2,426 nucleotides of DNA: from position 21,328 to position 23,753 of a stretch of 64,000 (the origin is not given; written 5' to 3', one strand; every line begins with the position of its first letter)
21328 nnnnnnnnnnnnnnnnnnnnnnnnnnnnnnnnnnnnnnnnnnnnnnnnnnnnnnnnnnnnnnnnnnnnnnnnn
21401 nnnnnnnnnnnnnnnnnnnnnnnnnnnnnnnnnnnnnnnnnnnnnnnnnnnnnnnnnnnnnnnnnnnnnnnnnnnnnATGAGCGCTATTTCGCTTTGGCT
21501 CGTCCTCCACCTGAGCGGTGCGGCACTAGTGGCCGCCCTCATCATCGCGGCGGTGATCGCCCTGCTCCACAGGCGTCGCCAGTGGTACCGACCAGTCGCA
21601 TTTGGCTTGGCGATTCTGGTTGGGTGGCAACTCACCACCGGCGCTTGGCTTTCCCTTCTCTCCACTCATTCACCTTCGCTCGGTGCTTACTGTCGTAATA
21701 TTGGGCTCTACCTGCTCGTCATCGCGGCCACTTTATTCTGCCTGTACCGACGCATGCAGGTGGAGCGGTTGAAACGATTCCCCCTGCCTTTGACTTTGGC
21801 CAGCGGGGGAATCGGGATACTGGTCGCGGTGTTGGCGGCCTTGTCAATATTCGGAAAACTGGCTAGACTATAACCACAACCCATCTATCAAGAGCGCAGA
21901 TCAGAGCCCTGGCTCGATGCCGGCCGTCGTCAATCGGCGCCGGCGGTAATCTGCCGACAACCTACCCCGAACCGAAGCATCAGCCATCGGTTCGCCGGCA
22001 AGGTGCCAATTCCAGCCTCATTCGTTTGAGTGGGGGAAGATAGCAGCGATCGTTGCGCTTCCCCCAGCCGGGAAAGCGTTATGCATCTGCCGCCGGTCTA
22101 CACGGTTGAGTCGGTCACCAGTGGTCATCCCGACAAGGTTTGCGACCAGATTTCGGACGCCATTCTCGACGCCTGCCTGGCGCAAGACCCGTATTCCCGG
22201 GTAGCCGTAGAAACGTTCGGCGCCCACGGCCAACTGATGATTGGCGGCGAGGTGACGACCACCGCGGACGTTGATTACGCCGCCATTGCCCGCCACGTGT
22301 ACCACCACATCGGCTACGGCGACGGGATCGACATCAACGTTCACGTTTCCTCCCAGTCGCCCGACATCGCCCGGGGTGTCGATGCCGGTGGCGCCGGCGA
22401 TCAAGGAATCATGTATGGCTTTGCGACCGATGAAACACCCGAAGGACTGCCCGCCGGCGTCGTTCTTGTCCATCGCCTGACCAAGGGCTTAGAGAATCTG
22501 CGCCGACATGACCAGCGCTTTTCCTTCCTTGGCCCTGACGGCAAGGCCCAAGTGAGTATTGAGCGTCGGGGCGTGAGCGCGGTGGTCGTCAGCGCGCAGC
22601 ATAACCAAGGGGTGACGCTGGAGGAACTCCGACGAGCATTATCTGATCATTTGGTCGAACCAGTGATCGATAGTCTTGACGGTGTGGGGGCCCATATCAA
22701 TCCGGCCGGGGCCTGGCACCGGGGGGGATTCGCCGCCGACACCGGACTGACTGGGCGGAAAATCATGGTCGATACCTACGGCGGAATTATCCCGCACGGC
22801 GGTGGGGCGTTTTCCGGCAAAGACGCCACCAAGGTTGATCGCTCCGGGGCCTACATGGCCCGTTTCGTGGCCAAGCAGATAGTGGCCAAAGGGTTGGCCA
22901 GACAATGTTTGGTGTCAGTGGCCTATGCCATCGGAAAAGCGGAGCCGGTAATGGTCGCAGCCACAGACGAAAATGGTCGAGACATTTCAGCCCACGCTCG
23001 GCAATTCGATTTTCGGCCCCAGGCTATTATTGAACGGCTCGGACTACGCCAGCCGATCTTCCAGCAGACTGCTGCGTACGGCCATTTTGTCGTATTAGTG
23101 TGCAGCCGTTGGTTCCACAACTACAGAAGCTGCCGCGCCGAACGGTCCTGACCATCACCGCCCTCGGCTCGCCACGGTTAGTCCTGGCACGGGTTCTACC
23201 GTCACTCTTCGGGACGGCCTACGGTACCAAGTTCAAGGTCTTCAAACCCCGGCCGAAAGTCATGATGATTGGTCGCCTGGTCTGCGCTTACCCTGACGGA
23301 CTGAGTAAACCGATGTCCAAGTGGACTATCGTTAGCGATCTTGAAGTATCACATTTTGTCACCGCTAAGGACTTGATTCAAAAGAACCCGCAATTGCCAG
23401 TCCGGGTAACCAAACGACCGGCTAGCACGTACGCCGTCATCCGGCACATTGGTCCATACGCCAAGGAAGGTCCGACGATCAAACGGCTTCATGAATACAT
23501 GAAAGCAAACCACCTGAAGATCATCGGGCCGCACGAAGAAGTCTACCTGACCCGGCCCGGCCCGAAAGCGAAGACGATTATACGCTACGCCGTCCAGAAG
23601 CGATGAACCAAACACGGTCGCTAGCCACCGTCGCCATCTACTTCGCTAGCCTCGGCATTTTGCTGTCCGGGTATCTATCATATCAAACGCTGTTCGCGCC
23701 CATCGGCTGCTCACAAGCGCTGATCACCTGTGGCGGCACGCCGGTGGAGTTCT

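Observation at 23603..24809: Three tandem paralogous 4-TM membrane protein genes with a shared C-terminal ARR(Q/K)EV(R/K)A motif and coupled ATGA/ATAA junctions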

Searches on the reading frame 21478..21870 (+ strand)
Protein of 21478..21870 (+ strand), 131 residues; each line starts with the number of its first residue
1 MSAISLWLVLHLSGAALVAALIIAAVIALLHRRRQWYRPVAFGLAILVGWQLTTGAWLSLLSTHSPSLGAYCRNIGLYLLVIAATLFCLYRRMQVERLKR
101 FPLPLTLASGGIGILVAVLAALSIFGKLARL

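Call 3: search_protein_families(library=pfam, proteins=[window:21478-21870:+], max_evalue=1)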
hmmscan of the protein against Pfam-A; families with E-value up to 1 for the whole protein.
window:21478-21870:+ (131 aa): 3 families
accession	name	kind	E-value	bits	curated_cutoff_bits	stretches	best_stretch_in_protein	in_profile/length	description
PF21314.2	TM_ErbB1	-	0.016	15.4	27.1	1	16-35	8-27/36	Epidermal growth factor receptor transmembrane-juxtamembrane segment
PF25221.1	5TMH_Lnb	-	0.3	11.6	25.2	1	78-123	14-59/144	Lnb transmembrane domain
PF02628.20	COX15-CtaA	-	0.81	9.1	29.9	1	9-62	247-301/322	Cytochrome oxidase assembly protein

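Call 51: search_protein_families(library=ncbifam, proteins=[window:21478-21870:+], max_evalue=0.1)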
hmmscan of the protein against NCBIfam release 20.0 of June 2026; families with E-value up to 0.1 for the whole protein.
window:21478-21870:+ (131 aa): 2 families
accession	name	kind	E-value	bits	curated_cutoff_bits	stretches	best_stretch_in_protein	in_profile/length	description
NF004671.0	PRK06010.1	subfamily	0.03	14.3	104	1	5-31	13-39/88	flagellar biosynthesis protein FliQ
NF009163.0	PRK12509.1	equivalog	0.058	13.5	148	1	44-94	83-134/137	Na+/H+ antiporter subunit B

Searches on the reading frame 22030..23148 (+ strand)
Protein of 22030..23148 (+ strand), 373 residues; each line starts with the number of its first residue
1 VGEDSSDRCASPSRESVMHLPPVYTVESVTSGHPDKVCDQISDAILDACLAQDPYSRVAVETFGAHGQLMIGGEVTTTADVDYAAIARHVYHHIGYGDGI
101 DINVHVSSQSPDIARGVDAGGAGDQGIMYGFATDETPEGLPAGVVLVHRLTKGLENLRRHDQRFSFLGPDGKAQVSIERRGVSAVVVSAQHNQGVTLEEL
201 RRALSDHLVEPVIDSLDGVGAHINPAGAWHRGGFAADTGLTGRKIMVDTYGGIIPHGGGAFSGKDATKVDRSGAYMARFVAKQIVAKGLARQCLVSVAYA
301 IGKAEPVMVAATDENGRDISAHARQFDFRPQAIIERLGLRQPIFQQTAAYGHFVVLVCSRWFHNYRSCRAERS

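Call 3: search_protein_families(library=pfam, proteins=[window:22030-23148:+], max_evalue=1)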
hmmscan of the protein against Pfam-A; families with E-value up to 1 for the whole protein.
window:22030-23148:+ (373 aa): 4 families
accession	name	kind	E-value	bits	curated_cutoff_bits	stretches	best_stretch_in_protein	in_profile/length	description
PF02773.21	S-AdoMet_synt_C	-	1.4e-49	168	25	1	232-353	2-129/138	S-adenosylmethionine synthetase, C-terminal domain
PF00438.25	S-AdoMet_synt_N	-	1.1e-30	106.6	33.1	1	23-99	3-82/99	S-adenosylmethionine synthetase, N-terminal domain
PF02772.21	S-AdoMet_synt_M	-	6.4e-28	97.7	29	1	121-228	3-119/120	S-adenosylmethionine synthetase, central domain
PF01941.24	AdoMet_Synthase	-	0.09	12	27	1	22-48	17-43/395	S-adenosylmethionine synthetase (AdoMet synthetase)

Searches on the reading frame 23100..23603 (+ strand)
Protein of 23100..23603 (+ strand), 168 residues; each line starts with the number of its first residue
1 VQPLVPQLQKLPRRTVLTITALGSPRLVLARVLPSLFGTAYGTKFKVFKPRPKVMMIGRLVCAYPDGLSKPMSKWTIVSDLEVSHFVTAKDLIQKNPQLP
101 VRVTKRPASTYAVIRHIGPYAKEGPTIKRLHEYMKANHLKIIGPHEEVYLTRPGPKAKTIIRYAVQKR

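Call 3: search_protein_families(library=pfam, proteins=[window:23100-23603:+], max_evalue=1)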
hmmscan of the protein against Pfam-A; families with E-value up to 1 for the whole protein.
window:23100-23603:+ (168 aa): 2 families
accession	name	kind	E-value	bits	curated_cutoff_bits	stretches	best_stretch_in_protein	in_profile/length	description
PF06445.20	GyrI-like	-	1.9e-11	44.9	26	1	67-161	52-148/155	GyrI-like small molecule binding domain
PF14526.11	Cass2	-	0.17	12.5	27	1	100-153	82-138/150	Integron-associated effector binding protein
